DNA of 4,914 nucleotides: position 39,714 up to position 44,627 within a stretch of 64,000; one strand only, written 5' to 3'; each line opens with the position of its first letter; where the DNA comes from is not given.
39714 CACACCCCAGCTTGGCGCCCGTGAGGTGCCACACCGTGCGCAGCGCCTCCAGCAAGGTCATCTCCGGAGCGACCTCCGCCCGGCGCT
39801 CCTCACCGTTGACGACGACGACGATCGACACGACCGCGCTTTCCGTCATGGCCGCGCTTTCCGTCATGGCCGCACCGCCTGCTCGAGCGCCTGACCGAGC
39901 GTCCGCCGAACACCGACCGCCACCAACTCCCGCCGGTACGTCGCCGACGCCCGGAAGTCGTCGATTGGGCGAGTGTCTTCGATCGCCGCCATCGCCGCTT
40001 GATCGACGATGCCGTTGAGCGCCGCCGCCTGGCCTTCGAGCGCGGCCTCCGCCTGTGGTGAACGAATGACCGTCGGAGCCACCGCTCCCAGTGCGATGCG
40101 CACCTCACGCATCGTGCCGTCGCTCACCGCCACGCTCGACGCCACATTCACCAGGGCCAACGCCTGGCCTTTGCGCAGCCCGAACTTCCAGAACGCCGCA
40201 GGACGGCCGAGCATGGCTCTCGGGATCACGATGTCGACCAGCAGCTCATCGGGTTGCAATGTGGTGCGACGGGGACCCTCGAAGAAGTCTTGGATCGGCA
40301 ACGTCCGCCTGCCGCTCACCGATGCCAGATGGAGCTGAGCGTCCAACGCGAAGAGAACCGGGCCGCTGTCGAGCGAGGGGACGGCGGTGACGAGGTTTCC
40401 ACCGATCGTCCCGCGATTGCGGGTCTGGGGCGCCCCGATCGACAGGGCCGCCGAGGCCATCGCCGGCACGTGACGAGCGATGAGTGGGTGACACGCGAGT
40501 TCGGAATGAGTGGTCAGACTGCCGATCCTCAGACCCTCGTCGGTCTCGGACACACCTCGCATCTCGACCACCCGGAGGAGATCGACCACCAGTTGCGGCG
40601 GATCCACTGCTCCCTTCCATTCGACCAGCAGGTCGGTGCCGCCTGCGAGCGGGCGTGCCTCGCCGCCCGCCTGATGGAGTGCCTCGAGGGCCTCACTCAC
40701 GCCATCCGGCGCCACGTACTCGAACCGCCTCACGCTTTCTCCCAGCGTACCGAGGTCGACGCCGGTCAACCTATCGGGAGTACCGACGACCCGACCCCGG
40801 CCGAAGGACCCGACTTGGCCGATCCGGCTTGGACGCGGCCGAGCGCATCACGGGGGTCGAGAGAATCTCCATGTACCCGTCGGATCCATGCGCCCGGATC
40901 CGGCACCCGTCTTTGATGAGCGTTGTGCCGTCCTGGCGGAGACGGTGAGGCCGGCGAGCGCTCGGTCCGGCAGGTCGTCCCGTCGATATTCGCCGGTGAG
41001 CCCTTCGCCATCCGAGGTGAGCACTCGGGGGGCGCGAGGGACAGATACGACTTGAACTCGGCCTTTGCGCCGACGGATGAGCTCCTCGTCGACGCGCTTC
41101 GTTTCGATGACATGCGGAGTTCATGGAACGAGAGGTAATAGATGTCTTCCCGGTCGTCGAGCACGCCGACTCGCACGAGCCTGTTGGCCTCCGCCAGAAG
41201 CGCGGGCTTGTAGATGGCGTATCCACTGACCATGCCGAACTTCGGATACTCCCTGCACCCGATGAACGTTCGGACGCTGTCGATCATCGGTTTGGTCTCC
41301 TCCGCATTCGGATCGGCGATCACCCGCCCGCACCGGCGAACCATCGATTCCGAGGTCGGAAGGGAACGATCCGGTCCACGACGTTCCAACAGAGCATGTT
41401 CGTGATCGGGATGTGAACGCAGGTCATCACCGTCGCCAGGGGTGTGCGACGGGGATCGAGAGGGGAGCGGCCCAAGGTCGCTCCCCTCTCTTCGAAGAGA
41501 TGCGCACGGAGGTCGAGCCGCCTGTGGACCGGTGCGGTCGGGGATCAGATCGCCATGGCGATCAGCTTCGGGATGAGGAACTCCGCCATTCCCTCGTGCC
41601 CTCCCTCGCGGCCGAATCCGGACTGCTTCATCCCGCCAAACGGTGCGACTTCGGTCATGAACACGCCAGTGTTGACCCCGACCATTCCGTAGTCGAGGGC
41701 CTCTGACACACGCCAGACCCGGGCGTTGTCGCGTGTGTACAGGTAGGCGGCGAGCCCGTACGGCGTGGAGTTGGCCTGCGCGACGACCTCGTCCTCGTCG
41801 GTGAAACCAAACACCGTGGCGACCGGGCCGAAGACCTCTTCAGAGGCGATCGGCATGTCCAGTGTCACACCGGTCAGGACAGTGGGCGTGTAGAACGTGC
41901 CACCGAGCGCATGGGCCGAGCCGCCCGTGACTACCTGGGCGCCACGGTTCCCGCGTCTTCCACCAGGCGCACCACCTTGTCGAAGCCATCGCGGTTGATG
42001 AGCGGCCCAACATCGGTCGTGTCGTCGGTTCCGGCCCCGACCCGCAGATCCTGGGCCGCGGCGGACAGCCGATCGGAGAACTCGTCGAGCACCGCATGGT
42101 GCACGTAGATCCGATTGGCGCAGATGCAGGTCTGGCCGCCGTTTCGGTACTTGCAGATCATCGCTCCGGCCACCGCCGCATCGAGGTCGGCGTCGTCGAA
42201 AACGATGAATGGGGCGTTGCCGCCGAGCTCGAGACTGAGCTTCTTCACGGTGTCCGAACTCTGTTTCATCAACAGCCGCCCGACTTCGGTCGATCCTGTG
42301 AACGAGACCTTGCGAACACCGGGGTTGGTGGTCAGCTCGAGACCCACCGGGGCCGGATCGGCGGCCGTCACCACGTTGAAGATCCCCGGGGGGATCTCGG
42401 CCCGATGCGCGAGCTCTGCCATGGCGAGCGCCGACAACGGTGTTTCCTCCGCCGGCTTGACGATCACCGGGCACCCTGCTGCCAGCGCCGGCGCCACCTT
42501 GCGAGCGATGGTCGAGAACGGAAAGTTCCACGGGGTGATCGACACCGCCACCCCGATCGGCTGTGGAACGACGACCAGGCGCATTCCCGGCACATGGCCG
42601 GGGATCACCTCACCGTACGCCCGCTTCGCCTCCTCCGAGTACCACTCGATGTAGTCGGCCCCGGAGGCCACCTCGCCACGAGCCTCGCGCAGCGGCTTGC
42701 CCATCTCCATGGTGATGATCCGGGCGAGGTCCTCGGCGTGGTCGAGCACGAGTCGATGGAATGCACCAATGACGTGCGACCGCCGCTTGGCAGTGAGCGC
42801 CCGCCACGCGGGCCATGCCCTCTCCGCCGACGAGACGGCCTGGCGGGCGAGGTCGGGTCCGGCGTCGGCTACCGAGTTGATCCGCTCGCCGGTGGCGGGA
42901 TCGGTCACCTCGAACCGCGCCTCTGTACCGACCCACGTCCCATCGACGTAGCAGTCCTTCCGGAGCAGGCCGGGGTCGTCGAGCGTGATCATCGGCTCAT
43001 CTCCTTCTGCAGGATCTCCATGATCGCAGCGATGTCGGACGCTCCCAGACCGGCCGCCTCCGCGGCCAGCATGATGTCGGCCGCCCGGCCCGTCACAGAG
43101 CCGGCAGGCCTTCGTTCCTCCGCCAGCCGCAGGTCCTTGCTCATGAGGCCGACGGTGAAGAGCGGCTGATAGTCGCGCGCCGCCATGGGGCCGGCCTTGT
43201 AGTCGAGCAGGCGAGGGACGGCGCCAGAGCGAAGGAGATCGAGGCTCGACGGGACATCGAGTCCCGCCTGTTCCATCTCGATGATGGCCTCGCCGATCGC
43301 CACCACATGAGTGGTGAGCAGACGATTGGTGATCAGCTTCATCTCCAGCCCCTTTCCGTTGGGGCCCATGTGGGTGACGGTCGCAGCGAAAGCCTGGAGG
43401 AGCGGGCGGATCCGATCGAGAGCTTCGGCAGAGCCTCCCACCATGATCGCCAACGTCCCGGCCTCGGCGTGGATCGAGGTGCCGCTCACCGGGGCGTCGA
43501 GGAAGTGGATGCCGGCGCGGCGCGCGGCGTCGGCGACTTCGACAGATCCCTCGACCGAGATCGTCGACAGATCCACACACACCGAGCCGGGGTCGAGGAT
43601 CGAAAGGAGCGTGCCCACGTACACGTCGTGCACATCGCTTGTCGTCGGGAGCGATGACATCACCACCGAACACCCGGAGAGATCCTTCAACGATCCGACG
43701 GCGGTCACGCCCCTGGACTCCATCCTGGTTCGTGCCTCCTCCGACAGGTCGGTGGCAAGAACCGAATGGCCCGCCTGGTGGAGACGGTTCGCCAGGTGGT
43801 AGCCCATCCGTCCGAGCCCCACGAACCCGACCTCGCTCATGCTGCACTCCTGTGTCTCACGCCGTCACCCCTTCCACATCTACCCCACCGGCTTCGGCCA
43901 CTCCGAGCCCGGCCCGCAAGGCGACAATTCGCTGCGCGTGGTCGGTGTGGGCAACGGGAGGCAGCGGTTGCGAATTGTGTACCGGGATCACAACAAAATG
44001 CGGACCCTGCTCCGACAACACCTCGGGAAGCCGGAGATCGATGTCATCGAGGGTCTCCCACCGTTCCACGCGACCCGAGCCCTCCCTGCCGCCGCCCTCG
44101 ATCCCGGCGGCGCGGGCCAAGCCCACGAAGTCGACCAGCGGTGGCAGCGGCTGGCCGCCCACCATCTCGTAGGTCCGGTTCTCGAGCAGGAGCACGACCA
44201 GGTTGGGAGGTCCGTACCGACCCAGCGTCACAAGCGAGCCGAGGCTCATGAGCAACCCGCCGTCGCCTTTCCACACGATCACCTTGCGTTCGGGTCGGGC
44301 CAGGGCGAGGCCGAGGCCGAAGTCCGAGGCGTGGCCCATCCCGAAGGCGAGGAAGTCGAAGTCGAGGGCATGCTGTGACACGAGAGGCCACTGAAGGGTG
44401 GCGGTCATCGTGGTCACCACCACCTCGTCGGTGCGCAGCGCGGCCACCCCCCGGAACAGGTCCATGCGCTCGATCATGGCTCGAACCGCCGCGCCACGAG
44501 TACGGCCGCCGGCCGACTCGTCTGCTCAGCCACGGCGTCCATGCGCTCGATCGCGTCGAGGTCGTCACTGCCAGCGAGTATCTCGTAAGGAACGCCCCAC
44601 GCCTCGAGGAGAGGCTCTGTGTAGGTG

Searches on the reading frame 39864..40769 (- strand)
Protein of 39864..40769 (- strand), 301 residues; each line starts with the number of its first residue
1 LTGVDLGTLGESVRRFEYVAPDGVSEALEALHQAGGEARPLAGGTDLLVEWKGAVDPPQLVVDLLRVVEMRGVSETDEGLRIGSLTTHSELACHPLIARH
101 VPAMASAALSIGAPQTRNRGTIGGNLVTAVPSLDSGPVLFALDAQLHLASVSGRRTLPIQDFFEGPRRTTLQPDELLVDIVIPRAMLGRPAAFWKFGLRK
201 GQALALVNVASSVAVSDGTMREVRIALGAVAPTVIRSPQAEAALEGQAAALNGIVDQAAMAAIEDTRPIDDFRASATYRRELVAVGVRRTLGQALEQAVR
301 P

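Call 84: search_protein_families(library=pfam, proteins=[window:39864-40769:-], max_evalue=0.0001)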
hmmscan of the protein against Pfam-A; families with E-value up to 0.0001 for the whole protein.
window:39864-40769:- (301 aa): 2 families
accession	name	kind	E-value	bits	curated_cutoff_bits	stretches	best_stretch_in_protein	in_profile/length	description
PF00941.27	FAD_binding_5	-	1.2e-50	172.1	27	1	15-184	2-169/170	FAD binding domain in molybdopterin dehydrogenase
PF03450.22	CO_deh_flav_C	-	1.7e-22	79.9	25.5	1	195-293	4-101/102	CO dehydrogenase flavoprotein C-terminal domain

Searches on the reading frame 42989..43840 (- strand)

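Call 84: search_protein_families(library=pfam, proteins=[window:42989-43840:-], max_evalue=0.0001)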
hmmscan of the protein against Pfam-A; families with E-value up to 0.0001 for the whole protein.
window:42989-43840:- (283 aa): 4 families
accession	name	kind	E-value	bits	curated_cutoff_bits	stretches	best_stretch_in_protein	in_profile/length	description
PF03446.21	NAD_binding_2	-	3.6e-42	144.5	21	1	3-159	1-161/161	NAD binding domain of 6-phosphogluconate dehydrogenase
PF14833.11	NAD_binding_11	-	2.1e-14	54.3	30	1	162-276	1-121/122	NAD-binding of NADP-dependent 3-hydroxyisobutyrate dehydrogenase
PF02826.25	2-Hacid_dh_C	-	7.9e-08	32.3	25.1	1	3-92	38-127/178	D-isomer specific 2-hydroxyacid dehydrogenase, NAD binding domain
PF03807.23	F420_oxidored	-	4.5e-05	24.4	21.6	0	4-52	2-54/94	NADP oxidoreductase coenzyme F420-dependent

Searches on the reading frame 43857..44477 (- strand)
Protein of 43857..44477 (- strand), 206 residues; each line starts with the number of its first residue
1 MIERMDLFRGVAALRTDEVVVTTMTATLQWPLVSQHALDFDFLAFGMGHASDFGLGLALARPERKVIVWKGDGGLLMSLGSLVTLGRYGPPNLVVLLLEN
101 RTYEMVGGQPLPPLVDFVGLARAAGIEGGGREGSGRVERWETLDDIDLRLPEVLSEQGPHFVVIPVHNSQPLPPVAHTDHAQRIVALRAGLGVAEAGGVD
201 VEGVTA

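Call 84: search_protein_families(library=pfam, proteins=[window:43857-44477:-], max_evalue=0.0001)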
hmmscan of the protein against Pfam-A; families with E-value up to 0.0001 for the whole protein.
window:43857-44477:- (206 aa): 1 family
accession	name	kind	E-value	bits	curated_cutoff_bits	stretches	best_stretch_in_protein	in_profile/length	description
PF02775.26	TPP_enzyme_C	-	2.5e-17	63.5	21.9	1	35-163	19-150/151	Thiamine pyrophosphate enzyme, C-terminal TPP binding domain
